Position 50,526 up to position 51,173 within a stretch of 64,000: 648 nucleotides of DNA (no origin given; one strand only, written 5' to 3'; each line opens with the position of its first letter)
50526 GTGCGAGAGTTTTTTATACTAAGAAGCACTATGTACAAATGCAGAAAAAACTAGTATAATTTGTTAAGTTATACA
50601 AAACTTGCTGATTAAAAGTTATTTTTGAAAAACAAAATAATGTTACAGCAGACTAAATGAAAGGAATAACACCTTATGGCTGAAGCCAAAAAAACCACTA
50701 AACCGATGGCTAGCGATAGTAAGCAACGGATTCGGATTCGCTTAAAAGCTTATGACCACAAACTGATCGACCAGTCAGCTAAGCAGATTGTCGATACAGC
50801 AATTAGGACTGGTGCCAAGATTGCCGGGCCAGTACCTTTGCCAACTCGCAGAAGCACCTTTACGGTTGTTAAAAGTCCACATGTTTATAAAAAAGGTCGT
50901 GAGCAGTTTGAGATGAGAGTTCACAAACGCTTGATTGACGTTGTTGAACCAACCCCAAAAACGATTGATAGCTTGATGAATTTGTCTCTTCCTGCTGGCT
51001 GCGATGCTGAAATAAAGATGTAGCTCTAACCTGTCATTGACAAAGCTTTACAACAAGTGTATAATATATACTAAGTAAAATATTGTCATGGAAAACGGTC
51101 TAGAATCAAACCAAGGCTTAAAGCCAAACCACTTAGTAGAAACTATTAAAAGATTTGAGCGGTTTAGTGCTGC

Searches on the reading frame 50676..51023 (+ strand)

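Call 10: search_protein_families(library=pfam, proteins=[window:50676-51023:+])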
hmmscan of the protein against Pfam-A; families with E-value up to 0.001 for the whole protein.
window:50676-51023:+ (115 aa): 1 family
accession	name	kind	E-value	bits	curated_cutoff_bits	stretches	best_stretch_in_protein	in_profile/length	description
PF00338.27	Ribosomal_S10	-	1.5e-35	121.8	21.2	1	20-114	1-98/98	Ribosomal protein S10p/S20e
